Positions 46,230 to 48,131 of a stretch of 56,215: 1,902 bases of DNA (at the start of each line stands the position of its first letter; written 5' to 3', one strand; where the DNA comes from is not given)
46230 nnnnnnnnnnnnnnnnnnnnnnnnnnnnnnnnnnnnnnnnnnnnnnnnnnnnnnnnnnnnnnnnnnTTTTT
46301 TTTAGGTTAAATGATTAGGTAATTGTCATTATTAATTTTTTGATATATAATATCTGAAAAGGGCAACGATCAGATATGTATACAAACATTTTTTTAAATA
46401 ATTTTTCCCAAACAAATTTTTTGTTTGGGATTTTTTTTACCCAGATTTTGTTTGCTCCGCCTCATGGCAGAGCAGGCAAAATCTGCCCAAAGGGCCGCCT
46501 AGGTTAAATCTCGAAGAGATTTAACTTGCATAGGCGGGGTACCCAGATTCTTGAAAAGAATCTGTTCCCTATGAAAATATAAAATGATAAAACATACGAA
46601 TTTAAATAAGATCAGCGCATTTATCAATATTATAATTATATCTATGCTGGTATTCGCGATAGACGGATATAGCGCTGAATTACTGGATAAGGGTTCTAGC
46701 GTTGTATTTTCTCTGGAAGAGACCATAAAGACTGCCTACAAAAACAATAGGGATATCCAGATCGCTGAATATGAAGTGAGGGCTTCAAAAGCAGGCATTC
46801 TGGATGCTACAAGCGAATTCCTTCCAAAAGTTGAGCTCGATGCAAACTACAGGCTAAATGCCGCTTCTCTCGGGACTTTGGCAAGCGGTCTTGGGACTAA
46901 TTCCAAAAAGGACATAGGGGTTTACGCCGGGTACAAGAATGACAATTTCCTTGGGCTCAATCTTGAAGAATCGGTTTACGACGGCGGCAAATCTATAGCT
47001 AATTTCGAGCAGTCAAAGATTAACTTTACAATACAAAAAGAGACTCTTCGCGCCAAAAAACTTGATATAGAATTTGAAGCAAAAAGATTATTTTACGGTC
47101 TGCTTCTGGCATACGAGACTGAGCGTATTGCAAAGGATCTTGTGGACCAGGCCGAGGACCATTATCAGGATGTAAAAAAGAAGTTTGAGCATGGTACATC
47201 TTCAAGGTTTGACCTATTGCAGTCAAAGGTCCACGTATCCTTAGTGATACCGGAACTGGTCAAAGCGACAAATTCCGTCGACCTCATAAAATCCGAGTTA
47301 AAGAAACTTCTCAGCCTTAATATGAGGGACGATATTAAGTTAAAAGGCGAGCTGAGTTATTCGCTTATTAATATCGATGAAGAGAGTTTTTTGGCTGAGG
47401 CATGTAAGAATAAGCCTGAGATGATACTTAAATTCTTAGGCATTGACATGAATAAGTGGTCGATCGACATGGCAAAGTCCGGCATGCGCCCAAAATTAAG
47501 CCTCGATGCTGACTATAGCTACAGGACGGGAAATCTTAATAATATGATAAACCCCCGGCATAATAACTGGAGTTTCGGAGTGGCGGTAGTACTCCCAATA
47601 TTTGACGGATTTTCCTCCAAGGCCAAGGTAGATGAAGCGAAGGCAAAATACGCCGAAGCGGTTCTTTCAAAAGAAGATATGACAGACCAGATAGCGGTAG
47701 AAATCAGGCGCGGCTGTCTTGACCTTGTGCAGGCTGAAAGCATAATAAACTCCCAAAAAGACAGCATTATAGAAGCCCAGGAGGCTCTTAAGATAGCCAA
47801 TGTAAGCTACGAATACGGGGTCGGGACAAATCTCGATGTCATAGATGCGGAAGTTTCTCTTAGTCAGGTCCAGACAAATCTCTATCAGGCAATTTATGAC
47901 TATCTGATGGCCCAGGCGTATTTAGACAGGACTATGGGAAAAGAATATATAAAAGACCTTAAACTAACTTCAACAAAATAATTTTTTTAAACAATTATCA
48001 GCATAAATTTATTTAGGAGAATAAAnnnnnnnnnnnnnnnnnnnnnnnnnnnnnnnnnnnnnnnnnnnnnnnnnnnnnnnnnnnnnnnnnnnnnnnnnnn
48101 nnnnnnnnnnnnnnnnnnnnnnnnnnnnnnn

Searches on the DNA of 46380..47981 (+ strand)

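Call 4: search_rna_families(source=window, start=46380, end=46620, threshold=evalue, max_evalue=10, show_alignments=4)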
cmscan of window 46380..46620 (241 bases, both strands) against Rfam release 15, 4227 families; matches with E-value up to 10: 17.
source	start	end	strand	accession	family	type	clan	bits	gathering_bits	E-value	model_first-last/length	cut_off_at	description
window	46380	46445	+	RF00557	L10_leader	Cis-reg; leader;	-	22.2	44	0.085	73-138/138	5'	Ribosomal protein L10 leader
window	46380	46428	-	RF03161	S15-Flavobacteria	Cis-reg; leader;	CL00121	18.5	46.5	3.7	14-65/66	no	S15-Flavobacteria ribosomal protein leader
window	46397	46491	+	RF02310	TtnuHACA2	Gene; snRNA; snoRNA; HACA-box;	-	18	100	1.8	1-121/121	no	Tetrahymena snoRNA TtnuHACA2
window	46442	46483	-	RF03709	MIR1878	Gene; miRNA;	-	17.1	70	1.1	1-100/100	no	MIR1878 microRNA precursor family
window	46394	46438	+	RF02399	NsiR1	Gene; sRNA;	-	16.5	39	0.53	1-60/60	no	Nitrogen stress-induced RNA 1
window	46439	46532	-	RF00499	Parecho_CRE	Cis-reg;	-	15.8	55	0.69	1-116/116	no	Human parechovirus 1 (HPeV1) cis regulatory element (CRE)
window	46380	46442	+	RF04312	trpB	Cis-reg;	-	15.8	59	8.4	40-107/107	5'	trpB ncRNA motif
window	46380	46429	+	RF02948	cow-rumen-4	Gene; sRNA;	-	15.3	48.5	5.2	1-64/64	no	cow-rumen-4 RNA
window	46442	46485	+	RF01036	mir-567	Gene; miRNA;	-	14.6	90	4.5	1-70/70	no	mir-567 microRNA precursor family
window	46388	46505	-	RF00443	SNORA27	Gene; snRNA; snoRNA; HACA-box;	CL00032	14.5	64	2.9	1-127/127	no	Small nucleolar RNA SNORA27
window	46436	46491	-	RF03642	MIR5743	Gene; miRNA;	-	13.8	111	8.7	1-81/81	no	MIR5743 microRNA precursor family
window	46380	46438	+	RF02837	anti-hemB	Gene; sRNA;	-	13.7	49.5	0.78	26-81/81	5'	Burkholderia RNA 7 (anti-hemB)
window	46380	46438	+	RF00378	Qrr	Gene; sRNA;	-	13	50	7.3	45-108/108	5'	Qrr RNA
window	46383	46450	+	RF00861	mir-488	Gene; miRNA;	-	12.8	88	7.7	1-83/83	no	mir-488 microRNA precursor family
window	46380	46442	+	RF00558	L20_leader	Cis-reg; leader;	-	12.2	58.7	7.8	55-127/127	5'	Ribosomal protein L20 leader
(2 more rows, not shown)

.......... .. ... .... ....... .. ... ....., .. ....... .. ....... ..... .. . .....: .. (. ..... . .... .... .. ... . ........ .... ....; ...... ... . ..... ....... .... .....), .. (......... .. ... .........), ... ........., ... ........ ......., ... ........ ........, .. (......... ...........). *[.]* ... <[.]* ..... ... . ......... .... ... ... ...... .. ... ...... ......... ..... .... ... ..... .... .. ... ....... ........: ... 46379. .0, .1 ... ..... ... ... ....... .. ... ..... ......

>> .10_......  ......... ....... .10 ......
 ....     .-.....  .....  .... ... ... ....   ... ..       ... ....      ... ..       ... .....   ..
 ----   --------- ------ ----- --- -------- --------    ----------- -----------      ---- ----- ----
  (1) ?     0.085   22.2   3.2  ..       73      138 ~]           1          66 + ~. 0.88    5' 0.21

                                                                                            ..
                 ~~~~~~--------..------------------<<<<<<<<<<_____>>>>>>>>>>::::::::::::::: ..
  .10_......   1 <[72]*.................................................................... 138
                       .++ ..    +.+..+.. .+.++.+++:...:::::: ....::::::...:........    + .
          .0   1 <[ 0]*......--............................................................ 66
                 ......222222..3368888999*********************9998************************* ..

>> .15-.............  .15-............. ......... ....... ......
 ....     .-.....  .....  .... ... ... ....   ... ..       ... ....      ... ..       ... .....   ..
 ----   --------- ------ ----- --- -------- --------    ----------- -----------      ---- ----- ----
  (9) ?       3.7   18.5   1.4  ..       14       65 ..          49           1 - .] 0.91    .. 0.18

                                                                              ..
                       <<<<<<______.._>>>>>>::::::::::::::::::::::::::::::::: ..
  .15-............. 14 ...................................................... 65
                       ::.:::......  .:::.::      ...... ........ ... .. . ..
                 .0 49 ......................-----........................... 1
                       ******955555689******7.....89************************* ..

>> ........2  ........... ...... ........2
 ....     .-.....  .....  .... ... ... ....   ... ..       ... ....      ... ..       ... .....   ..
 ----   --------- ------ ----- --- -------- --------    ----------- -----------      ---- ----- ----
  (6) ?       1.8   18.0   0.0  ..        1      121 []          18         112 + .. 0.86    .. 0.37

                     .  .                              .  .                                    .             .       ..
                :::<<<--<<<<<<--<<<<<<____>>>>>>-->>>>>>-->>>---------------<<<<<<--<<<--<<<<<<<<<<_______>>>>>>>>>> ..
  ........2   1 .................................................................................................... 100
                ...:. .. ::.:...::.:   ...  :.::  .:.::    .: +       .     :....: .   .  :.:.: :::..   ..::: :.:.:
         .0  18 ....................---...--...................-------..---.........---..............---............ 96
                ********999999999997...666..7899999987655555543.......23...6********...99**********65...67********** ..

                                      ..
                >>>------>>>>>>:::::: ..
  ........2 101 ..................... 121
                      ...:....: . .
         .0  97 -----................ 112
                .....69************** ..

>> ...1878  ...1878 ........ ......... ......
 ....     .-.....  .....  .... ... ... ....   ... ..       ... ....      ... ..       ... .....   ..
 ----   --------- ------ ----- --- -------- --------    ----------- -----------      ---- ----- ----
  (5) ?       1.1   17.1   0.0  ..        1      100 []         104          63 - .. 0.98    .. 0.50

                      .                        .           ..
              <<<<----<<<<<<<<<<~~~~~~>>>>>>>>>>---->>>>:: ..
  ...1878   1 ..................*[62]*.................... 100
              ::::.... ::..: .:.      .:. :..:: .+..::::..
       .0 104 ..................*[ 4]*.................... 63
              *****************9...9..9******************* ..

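Call 27: search_with_rna_model(model_id=R1, sources=[L122, L123, L124, L125, L126, L127, L128, L129, L130, L131, L132, L133, L134, L135, L136, L137, L138, L139, L140, L141, L142, L143, L144, L145, L146, L147, L148, L149, L150, L151, L152, L153, L154, L155, L156, L157, L158, L159, L160, L161, L162, L163, L164, L165, L166, L167, L168, L169, L170, L171, L172, L173, L174, L175, L176, L177, L178, L179, L180, L181, L182, L183, L184, L185, L186, L187, L188, L189, L190, L191, L192, L193, L194, L195, L196, L197, L198, L199, L200, L201], max_evalue=10, show_alignments=5)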
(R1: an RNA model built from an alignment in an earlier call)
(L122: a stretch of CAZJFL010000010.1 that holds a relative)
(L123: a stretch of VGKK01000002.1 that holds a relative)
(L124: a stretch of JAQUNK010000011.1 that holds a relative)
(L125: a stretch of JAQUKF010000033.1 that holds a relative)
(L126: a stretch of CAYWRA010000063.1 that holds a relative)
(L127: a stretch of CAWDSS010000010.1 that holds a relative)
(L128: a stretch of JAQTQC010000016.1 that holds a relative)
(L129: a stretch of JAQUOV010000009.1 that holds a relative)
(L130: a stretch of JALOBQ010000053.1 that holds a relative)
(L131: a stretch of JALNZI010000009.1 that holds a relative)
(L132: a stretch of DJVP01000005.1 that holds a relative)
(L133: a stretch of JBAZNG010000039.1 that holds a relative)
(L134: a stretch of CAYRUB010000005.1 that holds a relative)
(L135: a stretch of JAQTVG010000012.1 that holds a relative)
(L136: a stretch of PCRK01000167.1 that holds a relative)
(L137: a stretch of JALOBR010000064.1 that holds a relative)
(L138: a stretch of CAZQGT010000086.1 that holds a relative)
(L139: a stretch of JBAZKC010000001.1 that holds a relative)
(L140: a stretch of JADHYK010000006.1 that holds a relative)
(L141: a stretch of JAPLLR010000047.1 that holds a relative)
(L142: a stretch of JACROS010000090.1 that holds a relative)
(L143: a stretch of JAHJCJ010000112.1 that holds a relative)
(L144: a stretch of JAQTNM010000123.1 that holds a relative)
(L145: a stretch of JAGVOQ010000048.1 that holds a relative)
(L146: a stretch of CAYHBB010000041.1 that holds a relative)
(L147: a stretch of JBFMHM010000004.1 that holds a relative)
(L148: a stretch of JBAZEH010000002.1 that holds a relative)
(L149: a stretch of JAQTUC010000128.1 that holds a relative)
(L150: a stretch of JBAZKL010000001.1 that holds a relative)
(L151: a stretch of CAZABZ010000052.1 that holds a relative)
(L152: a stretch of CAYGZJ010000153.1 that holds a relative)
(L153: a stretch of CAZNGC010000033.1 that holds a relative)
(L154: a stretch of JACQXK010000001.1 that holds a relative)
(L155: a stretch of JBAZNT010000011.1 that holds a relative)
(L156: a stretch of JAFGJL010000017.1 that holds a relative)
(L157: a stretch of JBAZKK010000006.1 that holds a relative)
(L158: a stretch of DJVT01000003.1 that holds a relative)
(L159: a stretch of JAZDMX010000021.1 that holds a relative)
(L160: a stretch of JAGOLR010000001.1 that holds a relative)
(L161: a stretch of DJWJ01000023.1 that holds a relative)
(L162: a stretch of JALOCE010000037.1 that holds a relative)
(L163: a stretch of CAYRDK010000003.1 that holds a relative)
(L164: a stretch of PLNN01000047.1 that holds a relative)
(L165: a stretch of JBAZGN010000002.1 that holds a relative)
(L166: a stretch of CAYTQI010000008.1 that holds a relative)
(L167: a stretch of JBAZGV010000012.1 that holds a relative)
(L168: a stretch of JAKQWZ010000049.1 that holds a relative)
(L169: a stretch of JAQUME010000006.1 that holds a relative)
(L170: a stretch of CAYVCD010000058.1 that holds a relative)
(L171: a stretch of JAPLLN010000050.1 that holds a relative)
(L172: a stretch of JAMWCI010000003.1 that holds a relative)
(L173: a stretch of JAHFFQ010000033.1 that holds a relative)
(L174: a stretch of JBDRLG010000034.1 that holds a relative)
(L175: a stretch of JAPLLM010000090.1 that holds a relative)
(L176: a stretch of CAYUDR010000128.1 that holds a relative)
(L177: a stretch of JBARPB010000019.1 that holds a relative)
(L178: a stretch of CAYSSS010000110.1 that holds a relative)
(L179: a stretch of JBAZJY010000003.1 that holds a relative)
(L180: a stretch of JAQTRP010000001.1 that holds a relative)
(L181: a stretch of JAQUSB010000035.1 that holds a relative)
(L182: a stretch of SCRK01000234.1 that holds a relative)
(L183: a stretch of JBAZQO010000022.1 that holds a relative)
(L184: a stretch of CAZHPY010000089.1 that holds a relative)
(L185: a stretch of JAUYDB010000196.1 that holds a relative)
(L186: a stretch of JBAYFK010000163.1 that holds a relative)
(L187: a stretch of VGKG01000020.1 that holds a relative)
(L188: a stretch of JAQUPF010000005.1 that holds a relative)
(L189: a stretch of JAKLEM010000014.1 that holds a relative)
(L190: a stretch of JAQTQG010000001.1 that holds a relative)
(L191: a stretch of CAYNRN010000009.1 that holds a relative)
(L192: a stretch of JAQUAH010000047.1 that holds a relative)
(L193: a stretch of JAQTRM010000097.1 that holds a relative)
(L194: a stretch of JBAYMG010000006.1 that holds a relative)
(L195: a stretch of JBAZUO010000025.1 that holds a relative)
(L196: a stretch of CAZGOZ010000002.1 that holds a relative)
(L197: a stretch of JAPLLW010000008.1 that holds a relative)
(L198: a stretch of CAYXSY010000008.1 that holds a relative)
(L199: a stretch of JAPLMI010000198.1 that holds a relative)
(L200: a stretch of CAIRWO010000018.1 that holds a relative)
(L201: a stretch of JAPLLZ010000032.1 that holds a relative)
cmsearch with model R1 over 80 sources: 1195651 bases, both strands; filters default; matches with E-value up to 10: 2.
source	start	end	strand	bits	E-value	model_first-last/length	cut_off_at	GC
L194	10670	10775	+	14.5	2.8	1-91/91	no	0.31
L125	7463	7547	-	13.9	3.9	1-91/91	no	0.46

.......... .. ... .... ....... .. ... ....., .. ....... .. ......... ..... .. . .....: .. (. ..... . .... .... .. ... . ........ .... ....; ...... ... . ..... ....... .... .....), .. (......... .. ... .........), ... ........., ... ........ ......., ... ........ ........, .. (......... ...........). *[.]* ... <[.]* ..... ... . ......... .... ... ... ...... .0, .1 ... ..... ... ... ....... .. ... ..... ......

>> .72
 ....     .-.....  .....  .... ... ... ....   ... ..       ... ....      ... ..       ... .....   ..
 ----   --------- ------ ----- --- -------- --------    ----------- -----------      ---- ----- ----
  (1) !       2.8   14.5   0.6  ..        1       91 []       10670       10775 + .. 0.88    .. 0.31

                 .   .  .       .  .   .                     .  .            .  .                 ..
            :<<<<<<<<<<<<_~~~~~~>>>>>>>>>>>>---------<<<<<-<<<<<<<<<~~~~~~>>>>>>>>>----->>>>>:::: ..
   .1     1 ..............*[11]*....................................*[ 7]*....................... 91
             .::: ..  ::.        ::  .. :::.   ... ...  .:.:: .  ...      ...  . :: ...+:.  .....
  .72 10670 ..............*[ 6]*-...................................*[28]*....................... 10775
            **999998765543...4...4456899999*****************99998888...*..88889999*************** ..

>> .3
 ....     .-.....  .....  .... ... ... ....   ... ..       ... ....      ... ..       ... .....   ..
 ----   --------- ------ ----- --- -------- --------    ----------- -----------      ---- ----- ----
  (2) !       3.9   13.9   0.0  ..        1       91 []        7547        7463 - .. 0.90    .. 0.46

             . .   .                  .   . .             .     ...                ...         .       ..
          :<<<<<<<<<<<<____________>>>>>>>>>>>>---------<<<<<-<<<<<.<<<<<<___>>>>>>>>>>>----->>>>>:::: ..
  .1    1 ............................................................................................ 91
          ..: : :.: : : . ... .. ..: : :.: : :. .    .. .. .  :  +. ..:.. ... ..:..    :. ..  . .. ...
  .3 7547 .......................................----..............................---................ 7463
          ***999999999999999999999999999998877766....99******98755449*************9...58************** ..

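Call 36: search_rna_families(sources=[L225, L260, L284, L313, L302, L270, L262, L245], threshold=gathering)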
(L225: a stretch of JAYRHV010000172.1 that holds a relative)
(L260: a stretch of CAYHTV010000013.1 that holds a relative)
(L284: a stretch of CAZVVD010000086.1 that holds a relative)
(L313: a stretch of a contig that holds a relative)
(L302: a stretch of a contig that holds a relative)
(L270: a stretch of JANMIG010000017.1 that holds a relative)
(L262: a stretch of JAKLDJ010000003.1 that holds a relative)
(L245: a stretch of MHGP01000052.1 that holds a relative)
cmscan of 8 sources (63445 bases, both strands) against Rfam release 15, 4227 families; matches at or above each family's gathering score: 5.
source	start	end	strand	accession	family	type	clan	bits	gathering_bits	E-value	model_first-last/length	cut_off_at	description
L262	4853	4927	+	RF00005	tRNA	Gene; tRNA;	CL00001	63.6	29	1.8e-11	1-71/71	no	tRNA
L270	321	393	-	RF00005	tRNA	Gene; tRNA;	CL00001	61.5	29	6.7e-11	1-71/71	no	tRNA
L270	138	223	-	RF00005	tRNA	Gene; tRNA;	CL00001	57.2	29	1e-09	1-71/71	no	tRNA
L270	3158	3241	+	RF00005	tRNA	Gene; tRNA;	CL00001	48.4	29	2.8e-07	1-71/71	no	tRNA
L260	817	990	+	RF00174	Cobalamin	Cis-reg; riboswitch;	CL00101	39.9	31.5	1.3e-06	1-189/189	no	Cobalamin riboswitch aptamer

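Call 46: build_rna_model(alignment_id=A5, structure=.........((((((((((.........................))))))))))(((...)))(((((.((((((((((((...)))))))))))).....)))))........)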
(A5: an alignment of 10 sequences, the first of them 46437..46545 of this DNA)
Model R2 built from alignment A5 (10 sequences, 114 columns); structure: as given.
model positions 90; base pairs 30; branch points 2; effective number of sequences 1.33; information 0.634 bits per position. Calibrated on 0.2 Mb of random sequence (short: E-values are rough).
structure used (alignment columns):
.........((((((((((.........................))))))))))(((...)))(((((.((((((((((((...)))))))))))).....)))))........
